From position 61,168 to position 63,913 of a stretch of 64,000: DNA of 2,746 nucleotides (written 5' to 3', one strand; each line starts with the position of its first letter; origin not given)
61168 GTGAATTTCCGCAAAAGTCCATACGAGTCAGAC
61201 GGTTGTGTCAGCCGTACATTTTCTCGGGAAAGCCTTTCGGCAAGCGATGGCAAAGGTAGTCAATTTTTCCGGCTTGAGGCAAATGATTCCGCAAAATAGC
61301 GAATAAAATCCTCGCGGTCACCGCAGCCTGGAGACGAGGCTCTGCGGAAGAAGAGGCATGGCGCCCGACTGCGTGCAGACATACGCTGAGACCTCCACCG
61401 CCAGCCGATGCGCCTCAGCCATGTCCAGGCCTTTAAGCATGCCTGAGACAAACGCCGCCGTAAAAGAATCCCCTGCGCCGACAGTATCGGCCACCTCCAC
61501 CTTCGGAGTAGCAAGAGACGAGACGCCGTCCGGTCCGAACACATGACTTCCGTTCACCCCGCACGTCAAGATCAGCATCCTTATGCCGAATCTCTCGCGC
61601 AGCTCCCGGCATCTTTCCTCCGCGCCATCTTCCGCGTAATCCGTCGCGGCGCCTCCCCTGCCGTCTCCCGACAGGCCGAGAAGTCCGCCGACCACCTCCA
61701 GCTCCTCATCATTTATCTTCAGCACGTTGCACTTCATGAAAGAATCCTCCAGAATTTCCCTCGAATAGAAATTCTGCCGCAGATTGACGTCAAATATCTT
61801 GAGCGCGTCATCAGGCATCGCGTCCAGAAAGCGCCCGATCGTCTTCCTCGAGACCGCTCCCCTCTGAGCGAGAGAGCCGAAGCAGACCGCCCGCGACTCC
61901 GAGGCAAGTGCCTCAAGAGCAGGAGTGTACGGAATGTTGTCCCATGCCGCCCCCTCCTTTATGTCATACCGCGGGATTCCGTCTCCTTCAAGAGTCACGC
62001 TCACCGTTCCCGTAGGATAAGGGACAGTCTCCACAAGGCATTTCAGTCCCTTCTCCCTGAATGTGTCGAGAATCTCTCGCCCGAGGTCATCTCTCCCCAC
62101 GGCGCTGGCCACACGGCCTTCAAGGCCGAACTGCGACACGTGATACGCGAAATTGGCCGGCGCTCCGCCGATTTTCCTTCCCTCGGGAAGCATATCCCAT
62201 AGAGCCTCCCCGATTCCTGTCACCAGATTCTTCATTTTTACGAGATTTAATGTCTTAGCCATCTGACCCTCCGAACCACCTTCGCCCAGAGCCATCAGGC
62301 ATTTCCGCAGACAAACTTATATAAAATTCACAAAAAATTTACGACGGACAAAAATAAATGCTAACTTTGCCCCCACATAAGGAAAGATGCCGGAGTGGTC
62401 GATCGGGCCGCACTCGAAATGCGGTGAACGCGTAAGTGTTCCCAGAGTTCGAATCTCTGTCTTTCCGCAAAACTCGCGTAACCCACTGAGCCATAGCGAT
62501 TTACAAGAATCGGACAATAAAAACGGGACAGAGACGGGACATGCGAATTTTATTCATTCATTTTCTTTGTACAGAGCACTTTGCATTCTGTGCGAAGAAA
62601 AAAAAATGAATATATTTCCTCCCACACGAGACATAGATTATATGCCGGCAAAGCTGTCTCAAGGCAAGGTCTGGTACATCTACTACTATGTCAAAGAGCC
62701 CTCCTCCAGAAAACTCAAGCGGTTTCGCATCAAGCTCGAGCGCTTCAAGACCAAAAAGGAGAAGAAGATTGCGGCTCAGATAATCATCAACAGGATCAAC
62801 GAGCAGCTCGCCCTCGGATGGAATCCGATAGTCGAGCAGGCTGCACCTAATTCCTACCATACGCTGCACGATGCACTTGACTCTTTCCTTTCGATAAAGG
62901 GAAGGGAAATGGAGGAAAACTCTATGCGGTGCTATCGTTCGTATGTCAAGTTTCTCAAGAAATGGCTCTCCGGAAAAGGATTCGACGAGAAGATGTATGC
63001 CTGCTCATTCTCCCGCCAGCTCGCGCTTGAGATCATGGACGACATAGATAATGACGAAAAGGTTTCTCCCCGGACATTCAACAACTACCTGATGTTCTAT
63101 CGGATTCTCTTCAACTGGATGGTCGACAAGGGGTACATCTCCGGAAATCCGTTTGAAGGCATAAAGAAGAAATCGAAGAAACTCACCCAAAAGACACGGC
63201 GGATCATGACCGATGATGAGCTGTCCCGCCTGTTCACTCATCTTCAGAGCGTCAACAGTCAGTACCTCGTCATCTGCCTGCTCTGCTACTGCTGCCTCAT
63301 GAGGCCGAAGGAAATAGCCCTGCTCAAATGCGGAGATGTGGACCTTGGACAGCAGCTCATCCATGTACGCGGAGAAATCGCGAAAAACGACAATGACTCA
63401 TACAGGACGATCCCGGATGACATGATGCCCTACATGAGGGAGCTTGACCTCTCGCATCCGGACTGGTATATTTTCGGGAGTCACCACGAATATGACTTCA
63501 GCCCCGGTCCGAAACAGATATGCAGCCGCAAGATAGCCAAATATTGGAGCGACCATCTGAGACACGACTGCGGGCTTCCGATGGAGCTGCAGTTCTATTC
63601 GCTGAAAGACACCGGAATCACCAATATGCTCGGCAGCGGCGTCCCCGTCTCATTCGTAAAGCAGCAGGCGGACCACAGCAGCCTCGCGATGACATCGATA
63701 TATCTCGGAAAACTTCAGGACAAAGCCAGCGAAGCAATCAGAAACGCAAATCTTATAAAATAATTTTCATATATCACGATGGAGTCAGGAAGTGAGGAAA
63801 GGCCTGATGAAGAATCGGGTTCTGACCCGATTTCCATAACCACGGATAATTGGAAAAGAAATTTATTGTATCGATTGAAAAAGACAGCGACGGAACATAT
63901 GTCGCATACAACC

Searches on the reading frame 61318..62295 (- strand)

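Call 6: search_protein_families(library=ncbifam, proteins=[window:61318-62295:-], max_evalue=0.00001)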
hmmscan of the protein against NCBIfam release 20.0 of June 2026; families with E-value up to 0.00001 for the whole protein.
window:61318-62295:- (325 aa): 20 families
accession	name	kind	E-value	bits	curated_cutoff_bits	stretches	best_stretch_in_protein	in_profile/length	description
TIGR04382.1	myo_inos_iolC_N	equivalog_domain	3.3e-20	72.6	300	1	31-318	22-301/309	5-dehydro-2-deoxygluconokinase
TIGR02152.1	D_ribokin_bact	equivalog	1.5e-19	70.4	299.65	1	225-318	200-292/298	ribokinase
NF006957.1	PRK09434.1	equivalog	1.8e-18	67.1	450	1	27-318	6-298/302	fructokinase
NF040938.1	KDG_KDGal_kin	equivalog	6.5e-17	61.6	400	1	158-318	148-295/305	bifunctional 2-dehydro-3-deoxygluconokinase/2-dehydro-3-deoxygalactonokinase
NF049991.1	TagKinase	equivalog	9.8e-16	57.4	420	1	43-313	41-302/321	tagatose kinase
NF007321.0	PRK09813.1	equivalog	3e-15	56.4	247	1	228-311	177-259/261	fructoselysine 6-kinase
TIGR03828.1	pfkB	equivalog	4.8e-15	55.4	292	1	129-311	124-286/305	1-phosphofructokinase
TIGR03168.1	1-PFK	subfamily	7.3e-15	54.7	216.4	1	213-311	200-286/305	hexose kinase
TIGR02198.1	rfaE_dom_I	equivalog_domain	1.5e-14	53.9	345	1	222-322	211-312/315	D-glycero-beta-D-manno-heptose-7-phosphate kinase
NF008353.0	PRK11142.1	equivalog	4e-14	52.8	341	1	224-318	202-295/307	ribokinase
NF041332.1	KDG_KDGal_kin_Halo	equivalog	1.5e-13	50.9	440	1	41-317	31-302/320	bifunctional 2-dehydro-3-deoxygluconokinase/2-dehydro-3-deoxygalactonokinase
NF041134.1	R1P_kin_Thcocales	equivalog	2.3e-11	43.6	500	1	257-309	213-264/291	ADP-dependent ribose-1-phosphate kinase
NF047869.1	myo_kin_aldol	exception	5.9e-11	41.4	600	0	262-318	267-323/586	bifunctional 5-dehydro-2-deoxygluconokinase/5-dehydro-2-deoxyphosphogluconate aldolase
NF041320.1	pfkB_Halo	equivalog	1.8e-10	40.7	400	1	223-312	194-282/302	1-phosphofructokinase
NF053626.1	RibKinHalex1628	equivalog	3.1e-10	40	330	1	237-312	201-278/293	ATP-dependent ribose-1-phosphate kinase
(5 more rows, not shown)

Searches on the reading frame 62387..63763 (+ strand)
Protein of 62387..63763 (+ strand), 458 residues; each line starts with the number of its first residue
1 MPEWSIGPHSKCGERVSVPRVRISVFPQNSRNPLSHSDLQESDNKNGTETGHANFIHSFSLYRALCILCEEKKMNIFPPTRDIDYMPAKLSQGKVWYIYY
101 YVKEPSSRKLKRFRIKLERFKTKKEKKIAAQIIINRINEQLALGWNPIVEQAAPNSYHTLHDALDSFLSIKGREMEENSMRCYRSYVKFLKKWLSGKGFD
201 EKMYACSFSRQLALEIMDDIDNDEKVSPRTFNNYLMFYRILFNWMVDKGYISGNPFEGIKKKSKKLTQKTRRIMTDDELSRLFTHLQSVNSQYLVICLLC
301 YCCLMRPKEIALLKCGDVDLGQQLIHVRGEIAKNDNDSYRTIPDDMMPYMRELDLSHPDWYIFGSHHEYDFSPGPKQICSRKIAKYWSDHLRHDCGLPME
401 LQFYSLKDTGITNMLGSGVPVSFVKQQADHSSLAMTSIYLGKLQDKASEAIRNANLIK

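Call 6: search_protein_families(library=ncbifam, proteins=[window:62387-63763:+], max_evalue=0.00001)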
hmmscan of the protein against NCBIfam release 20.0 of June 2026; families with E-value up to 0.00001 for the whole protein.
window:62387-63763:+ (458 aa): 6 families
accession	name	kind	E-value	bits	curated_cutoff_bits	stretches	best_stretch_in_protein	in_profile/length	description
NF040815.2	recomb_XerA_Arch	equivalog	6e-17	62.1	220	1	174-446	8-258/263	site-specific tyrosine recombinase/integron integrase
TIGR02249.1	integrase_gron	subfamily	9e-11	41.7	265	1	177-352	13-175/315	integron integrase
TIGR02224.1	recomb_XerC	equivalog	9.5e-11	41.6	335.15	1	173-440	11-275/295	tyrosine recombinase XerC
TIGR02225.1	recomb_XerD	equivalog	1.5e-08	34.3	329.6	1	173-439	11-271/290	site-specific tyrosine recombinase XerD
NF001399.0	PRK00283.1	subfamily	1.9e-06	27.4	279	1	171-334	18-177/300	tyrosine recombinase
NF002331.0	PRK01287.1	subfamily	5.6e-06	25.5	371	0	222-338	91-207/365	site-specific tyrosine recombinase XerC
